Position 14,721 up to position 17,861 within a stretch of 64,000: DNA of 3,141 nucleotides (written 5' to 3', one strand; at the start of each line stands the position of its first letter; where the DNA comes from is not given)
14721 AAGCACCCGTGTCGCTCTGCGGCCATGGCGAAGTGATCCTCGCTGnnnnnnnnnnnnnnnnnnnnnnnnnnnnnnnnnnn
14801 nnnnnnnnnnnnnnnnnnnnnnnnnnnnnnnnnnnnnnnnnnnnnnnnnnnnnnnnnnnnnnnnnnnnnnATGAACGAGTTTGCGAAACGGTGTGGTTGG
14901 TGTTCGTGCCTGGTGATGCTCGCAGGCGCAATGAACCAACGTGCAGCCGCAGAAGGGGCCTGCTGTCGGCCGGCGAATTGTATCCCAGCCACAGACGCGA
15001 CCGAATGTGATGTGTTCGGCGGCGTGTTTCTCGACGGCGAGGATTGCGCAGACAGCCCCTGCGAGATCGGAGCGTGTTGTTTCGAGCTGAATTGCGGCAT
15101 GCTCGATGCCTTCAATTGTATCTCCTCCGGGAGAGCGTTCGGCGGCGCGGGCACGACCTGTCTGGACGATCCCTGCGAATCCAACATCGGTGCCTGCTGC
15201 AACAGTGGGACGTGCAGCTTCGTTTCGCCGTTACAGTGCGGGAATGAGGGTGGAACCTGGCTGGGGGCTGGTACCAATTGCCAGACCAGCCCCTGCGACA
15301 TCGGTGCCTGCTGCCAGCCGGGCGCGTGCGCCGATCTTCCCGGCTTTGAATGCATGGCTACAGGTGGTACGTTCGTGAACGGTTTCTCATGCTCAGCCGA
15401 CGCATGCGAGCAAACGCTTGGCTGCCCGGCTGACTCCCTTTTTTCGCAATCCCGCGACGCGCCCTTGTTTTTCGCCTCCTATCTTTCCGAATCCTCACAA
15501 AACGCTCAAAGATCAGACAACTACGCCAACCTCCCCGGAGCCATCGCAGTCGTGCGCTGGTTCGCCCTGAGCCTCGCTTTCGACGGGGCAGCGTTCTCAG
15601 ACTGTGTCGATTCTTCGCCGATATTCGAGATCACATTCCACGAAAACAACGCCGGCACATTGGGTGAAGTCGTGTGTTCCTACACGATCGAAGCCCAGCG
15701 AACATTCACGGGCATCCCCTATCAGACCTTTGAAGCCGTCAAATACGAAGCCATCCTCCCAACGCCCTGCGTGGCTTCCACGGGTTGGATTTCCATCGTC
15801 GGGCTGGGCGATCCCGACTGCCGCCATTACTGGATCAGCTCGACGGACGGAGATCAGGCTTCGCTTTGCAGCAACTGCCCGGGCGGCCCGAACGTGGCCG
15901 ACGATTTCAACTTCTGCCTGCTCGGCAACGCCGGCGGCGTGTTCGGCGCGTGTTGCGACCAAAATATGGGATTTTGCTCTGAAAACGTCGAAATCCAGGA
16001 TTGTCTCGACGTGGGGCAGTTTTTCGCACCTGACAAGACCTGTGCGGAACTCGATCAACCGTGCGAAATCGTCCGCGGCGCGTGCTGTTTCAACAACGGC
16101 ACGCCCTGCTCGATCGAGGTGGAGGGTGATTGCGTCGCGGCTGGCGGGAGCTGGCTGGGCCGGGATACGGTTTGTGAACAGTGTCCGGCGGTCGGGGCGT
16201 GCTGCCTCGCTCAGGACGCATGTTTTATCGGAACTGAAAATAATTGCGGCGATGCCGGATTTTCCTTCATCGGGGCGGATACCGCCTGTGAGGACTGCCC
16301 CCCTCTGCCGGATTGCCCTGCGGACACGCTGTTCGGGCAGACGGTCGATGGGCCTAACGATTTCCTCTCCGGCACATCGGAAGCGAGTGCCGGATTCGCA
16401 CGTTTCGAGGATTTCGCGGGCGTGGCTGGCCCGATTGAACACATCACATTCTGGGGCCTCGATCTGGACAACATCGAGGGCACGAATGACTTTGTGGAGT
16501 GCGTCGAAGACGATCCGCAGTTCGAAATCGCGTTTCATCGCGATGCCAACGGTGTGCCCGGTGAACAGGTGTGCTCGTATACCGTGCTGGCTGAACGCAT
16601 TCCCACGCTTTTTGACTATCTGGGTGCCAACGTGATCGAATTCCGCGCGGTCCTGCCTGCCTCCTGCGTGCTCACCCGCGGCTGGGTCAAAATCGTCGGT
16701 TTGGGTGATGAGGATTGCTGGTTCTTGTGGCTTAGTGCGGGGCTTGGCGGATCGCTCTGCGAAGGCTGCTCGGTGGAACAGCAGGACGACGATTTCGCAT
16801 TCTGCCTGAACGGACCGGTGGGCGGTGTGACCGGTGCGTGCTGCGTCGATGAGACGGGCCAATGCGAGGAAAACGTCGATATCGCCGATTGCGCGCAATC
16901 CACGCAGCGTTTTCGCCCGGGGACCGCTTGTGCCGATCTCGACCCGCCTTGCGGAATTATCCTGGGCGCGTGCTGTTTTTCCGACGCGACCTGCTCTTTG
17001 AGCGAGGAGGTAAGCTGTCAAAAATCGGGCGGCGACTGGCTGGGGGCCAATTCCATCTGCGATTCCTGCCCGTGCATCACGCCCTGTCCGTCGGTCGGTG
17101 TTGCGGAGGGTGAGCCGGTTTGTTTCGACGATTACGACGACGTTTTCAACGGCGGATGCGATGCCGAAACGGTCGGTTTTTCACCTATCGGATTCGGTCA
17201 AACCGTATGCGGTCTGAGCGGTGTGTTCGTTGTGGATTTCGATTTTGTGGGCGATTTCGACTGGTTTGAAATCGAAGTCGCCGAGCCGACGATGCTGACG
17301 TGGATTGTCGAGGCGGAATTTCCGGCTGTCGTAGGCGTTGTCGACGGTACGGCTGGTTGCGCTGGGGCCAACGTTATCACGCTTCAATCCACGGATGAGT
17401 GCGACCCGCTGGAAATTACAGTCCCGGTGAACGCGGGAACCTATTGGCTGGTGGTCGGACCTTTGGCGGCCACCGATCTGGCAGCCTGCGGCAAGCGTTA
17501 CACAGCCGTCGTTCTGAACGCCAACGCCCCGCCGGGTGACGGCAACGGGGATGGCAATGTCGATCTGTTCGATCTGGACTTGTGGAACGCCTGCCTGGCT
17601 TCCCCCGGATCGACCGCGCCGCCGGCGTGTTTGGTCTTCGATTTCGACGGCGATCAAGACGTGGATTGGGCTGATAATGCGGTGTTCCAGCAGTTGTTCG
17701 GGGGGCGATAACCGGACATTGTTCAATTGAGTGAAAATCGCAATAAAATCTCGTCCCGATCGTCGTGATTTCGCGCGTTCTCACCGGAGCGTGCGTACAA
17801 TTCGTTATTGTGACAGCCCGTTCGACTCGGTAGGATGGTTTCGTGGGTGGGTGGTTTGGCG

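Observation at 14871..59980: Possible cohesin-dockerin style extracellular assembly linking nucleases and giant adhesin-like proteins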

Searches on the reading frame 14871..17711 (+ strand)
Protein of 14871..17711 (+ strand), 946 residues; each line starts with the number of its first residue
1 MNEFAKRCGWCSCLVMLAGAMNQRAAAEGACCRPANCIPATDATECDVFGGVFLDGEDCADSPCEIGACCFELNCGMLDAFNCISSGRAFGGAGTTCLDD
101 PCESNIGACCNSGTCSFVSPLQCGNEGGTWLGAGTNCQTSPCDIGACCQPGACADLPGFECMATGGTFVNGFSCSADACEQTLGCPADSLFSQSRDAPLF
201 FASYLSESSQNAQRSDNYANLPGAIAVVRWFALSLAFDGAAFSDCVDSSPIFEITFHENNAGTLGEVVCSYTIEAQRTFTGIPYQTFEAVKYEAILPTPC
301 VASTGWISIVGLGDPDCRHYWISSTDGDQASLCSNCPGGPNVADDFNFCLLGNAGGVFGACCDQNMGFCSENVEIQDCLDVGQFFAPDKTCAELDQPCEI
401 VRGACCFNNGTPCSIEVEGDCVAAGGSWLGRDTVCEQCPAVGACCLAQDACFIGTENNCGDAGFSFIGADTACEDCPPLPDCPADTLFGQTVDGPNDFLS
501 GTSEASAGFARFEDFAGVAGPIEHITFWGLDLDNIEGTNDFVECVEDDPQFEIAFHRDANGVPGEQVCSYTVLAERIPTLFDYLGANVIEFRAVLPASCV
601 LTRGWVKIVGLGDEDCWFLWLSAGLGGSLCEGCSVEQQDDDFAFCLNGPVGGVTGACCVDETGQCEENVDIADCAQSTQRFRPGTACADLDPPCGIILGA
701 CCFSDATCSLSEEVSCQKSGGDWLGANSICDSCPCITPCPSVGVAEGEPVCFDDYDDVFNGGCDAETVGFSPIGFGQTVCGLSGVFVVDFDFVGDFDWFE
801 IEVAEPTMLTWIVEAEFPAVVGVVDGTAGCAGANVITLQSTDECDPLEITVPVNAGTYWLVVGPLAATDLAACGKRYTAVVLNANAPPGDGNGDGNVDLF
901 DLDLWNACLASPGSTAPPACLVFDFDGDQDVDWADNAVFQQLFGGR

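Call 5: search_protein_families(library=pfam, proteins=[window:14871-17711:+], max_evalue=0.01)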
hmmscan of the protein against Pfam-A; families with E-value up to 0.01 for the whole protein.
window:14871-17711:+ (946 aa): 0 families

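Call 10: search_protein_families(library=ncbifam, proteins=[window:14871-17711:+], max_evalue=0.1)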
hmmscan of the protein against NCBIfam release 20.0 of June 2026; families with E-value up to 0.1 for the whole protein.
window:14871-17711:+ (946 aa): 0 families

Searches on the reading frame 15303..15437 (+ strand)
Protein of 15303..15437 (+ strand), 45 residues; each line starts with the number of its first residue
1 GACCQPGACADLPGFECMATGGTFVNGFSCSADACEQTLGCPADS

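Call 56: search_protein_families(library=pfam, proteins=[window:15303-15437:+], max_evalue=1)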
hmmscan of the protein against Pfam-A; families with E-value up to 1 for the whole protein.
seq(45 aa): 0 families
